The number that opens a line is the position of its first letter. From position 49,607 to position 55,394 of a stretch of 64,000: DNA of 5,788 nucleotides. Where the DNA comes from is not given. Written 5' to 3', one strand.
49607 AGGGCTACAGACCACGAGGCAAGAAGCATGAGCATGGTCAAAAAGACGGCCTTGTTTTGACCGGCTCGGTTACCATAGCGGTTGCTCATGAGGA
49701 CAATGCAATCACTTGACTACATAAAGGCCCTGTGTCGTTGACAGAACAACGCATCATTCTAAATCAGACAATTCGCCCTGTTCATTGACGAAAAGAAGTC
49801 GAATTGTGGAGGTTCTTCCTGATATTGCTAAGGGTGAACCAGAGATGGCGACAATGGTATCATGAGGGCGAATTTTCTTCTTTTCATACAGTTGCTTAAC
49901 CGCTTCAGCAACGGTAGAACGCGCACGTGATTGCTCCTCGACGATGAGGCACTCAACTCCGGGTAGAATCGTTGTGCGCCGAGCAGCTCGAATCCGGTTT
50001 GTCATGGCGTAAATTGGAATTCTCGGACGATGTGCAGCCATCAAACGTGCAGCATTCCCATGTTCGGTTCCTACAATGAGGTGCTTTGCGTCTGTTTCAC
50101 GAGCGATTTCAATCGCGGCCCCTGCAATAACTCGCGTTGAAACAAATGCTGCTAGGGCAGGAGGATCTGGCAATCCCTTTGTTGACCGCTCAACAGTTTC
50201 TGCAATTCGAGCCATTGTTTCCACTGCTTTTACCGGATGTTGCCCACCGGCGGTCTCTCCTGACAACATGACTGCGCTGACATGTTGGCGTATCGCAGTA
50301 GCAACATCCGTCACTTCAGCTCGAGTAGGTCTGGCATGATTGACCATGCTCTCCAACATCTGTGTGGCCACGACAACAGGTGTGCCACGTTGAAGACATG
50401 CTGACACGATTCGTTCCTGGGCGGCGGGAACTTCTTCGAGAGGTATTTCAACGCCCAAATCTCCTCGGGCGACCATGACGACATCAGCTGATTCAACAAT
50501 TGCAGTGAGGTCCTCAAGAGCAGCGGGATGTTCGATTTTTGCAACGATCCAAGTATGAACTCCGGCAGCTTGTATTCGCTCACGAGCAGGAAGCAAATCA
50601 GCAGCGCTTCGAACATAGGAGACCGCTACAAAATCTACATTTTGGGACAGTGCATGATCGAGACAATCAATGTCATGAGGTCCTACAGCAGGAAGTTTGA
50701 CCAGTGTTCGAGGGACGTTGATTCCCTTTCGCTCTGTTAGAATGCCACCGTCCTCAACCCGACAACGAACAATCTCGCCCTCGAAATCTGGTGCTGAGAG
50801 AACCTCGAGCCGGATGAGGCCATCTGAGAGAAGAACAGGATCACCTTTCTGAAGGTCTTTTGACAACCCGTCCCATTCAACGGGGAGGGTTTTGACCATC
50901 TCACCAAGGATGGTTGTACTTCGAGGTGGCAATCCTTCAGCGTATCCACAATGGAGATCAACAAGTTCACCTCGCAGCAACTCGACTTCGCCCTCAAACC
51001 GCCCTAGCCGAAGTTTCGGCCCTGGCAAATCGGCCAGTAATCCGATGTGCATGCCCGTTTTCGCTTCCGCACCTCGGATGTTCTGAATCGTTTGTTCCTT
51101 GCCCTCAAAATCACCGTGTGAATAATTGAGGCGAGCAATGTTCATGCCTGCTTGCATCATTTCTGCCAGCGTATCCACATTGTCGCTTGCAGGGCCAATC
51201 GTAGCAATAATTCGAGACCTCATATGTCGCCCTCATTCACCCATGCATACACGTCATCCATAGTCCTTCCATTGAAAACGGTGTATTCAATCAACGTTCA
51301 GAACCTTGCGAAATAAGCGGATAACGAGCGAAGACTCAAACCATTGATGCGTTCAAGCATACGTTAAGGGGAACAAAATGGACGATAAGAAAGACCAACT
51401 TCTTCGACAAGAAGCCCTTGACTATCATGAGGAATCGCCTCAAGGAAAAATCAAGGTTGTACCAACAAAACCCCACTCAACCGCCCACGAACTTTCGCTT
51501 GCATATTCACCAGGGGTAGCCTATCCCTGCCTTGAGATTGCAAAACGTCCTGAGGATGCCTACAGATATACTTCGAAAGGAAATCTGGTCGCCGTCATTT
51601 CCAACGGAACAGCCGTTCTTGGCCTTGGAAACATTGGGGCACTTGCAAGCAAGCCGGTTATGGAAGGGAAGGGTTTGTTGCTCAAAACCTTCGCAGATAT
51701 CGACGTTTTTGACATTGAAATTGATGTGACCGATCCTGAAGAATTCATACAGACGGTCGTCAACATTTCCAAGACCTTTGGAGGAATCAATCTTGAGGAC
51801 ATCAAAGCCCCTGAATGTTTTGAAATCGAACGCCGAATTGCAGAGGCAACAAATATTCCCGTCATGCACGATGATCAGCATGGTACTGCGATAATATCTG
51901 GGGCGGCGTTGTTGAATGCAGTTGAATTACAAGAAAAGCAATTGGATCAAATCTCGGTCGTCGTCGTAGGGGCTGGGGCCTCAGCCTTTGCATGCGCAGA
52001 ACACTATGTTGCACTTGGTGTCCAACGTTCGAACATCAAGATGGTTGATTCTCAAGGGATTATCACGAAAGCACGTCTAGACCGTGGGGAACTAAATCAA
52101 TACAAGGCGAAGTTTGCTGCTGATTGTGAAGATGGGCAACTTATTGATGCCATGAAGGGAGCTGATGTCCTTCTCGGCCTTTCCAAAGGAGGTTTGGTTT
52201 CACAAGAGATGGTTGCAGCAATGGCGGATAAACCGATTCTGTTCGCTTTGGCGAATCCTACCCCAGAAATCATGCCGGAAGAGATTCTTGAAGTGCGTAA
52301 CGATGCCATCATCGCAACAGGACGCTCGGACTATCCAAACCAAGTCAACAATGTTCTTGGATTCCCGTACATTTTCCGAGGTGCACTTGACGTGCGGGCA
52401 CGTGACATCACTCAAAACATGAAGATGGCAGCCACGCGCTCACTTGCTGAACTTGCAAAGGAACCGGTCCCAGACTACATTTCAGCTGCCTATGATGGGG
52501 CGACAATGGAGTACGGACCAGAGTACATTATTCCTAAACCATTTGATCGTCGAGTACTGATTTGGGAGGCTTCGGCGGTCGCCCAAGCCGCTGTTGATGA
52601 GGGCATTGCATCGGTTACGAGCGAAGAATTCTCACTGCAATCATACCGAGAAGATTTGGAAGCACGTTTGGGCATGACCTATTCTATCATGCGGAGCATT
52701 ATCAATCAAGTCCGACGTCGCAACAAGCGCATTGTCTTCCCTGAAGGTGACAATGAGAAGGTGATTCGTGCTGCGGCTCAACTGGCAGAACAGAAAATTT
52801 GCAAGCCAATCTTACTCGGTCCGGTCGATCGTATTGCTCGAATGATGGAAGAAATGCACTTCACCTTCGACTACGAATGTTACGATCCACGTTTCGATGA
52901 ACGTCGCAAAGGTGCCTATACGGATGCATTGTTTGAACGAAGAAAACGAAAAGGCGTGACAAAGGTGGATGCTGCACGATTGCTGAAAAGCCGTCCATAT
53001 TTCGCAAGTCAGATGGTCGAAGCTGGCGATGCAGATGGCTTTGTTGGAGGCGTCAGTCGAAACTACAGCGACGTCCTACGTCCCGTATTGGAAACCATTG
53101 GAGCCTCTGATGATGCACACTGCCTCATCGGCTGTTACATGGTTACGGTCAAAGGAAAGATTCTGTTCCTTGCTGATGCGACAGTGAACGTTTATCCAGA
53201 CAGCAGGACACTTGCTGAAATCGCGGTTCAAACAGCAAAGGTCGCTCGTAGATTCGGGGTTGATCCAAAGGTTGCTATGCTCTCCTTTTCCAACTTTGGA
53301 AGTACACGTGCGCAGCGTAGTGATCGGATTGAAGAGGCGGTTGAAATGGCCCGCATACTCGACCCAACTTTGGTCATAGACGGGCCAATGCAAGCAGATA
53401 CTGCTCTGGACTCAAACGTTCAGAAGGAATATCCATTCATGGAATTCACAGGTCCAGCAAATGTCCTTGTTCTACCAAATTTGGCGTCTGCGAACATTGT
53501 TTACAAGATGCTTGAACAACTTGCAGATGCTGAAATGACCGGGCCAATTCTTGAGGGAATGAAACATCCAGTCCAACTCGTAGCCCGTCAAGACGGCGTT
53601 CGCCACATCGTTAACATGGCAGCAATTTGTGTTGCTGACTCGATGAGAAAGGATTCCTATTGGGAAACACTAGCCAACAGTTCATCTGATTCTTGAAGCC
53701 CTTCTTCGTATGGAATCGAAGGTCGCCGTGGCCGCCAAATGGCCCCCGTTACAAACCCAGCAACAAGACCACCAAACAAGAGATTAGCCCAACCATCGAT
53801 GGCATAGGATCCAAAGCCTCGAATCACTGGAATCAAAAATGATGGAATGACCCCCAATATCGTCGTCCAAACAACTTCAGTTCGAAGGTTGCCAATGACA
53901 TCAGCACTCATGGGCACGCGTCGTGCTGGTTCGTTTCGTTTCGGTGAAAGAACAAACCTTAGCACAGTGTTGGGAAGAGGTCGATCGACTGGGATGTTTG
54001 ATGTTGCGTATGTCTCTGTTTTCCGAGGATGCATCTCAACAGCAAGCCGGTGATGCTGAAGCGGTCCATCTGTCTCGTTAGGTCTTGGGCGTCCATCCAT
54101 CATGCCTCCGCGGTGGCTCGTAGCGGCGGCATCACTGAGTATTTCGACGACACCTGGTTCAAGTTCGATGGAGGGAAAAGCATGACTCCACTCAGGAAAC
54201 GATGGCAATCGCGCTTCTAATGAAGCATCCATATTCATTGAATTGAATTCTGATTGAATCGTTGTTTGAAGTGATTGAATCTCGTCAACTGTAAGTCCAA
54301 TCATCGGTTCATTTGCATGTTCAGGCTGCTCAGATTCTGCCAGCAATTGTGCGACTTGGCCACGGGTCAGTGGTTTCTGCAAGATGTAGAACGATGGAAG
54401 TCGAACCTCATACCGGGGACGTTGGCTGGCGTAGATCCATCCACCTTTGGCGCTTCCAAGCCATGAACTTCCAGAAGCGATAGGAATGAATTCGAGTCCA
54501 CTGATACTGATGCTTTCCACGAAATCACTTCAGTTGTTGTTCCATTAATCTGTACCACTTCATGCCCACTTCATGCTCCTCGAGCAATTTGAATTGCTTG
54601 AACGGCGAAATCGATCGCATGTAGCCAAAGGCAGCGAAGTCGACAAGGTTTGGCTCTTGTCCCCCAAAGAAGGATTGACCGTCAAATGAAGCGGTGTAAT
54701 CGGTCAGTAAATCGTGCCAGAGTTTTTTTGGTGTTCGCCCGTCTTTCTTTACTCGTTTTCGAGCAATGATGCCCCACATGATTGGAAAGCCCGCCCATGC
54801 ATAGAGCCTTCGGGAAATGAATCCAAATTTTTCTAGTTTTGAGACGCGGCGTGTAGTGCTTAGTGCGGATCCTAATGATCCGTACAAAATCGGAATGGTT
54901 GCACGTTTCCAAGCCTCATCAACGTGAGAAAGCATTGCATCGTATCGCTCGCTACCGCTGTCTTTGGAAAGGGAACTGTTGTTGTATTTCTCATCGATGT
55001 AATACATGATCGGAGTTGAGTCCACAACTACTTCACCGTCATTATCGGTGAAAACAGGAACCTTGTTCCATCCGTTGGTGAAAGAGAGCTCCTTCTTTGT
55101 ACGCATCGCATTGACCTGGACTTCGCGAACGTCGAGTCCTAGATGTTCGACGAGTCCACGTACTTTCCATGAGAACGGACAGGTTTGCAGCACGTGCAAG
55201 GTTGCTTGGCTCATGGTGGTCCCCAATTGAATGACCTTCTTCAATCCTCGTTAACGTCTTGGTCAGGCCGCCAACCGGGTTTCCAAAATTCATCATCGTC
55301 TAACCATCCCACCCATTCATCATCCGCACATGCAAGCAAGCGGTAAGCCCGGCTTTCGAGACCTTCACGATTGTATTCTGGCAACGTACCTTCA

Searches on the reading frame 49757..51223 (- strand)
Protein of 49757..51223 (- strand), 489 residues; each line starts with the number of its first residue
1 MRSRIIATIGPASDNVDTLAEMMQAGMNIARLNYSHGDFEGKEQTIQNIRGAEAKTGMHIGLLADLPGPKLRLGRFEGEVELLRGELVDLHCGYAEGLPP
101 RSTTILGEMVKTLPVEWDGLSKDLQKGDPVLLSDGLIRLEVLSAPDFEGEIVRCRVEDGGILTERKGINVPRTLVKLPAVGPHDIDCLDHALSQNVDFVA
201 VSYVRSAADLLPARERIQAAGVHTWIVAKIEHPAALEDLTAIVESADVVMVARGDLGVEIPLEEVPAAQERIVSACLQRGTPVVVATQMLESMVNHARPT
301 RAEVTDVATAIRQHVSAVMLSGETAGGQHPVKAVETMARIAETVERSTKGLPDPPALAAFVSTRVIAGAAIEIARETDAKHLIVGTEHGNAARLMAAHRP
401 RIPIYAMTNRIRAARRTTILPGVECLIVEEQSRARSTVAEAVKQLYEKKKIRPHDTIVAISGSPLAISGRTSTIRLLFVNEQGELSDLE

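Call 58: search_protein_families(library=pfam, proteins=[window:49757-51223:-], max_evalue=0.001)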
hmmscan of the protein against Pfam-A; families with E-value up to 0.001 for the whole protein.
window:49757-51223:- (489 aa): 2 families
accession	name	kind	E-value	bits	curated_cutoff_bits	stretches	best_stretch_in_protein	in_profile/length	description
PF00224.27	PK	-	6e-95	318.5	30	1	2-334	3-328/328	Pyruvate kinase, barrel domain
PF02887.21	PK_C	-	2.9e-24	85.8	28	1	366-476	3-113/114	Pyruvate kinase, alpha/beta domain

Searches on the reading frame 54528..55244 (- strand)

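Call 58: search_protein_families(library=pfam, proteins=[window:54528-55244:-], max_evalue=0.001)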
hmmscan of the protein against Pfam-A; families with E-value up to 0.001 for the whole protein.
window:54528-55244:- (239 aa): 4 families
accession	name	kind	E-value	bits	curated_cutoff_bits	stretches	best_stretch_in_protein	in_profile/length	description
PF13417.12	GST_N_3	-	1.4e-15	57.8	22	1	16-90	1-74/75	Glutathione S-transferase, N-terminal domain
PF13409.12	GST_N_2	-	5.8e-13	49.7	25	1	21-85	1-69/70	Glutathione S-transferase, N-terminal domain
PF02798.26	GST_N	-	3.2e-09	37.4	20.9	1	19-85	8-76/76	Glutathione S-transferase, N-terminal domain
PF00462.30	Glutaredoxin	-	6.1e-06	26.8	22.9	1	19-64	6-52/60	Glutaredoxin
